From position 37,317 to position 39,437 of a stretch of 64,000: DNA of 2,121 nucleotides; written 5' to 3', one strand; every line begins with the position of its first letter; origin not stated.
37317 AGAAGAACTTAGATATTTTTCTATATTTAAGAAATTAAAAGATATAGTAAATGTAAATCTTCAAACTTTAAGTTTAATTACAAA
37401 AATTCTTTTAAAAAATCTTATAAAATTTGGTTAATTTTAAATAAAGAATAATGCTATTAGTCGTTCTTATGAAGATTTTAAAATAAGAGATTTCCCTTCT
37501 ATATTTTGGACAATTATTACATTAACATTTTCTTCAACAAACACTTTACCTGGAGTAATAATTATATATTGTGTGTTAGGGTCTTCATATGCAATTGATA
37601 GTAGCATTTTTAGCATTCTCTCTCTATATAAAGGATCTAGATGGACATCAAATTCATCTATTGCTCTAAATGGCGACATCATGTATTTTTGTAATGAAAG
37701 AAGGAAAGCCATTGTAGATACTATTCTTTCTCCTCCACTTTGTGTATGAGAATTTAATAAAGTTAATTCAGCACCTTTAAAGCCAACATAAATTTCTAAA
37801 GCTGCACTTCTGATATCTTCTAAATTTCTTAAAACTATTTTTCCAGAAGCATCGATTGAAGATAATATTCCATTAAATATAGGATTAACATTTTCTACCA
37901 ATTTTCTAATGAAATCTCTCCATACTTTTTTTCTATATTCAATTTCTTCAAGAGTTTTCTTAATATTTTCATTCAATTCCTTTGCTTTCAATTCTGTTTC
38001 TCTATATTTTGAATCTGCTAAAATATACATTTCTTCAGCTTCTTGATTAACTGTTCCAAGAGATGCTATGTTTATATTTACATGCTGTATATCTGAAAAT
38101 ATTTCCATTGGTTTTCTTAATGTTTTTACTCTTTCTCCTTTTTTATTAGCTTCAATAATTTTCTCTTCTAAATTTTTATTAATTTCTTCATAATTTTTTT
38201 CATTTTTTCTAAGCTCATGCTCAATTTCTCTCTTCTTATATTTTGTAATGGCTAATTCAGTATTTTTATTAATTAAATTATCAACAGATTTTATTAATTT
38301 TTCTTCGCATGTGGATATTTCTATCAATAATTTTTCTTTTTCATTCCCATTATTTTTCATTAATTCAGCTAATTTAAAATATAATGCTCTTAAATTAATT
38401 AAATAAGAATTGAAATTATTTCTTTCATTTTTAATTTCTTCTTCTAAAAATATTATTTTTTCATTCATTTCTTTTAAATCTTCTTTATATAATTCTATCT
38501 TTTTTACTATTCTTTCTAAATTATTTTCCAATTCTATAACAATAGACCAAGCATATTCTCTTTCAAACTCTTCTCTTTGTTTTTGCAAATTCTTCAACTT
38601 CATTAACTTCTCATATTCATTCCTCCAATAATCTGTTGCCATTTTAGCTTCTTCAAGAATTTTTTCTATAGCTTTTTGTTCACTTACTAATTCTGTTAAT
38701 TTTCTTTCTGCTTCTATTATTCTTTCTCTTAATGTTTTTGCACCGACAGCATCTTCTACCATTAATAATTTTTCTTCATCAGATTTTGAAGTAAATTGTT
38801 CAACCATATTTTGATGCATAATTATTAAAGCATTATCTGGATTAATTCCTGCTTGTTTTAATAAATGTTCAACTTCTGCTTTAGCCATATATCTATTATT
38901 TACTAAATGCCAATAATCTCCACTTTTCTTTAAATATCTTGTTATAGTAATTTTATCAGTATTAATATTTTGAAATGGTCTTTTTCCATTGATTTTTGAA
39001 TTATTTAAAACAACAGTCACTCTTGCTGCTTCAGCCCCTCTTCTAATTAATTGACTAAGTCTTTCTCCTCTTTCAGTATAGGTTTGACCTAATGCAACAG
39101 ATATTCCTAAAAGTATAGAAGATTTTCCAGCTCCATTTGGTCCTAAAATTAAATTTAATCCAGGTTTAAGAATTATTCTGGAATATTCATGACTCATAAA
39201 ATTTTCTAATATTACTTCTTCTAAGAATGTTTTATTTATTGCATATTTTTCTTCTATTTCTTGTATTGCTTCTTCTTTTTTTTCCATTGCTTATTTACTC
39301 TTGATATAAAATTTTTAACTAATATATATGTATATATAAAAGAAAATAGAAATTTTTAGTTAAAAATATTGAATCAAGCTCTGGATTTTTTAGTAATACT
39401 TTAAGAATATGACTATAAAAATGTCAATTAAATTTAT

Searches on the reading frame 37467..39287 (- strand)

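Call 47: search_protein_families(library=pfam, proteins=[window:37467-39287:-], max_evalue=0.00001)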
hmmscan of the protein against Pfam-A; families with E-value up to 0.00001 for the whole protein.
window:37467-39287:- (606 aa): 3 families
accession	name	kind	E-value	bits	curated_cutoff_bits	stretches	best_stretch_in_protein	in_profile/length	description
PF02463.25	SMC_N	-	3.7e-33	115.3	40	1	21-595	1-213/220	RecF/RecN/SMC N terminal domain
PF13476.12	AAA_23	-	1.1e-13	52.8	27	1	25-244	2-199/201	AAA domain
PF13175.12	AAA_15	-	1.1e-06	28.9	32.1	0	22-578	3-368/374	AAA ATPase domain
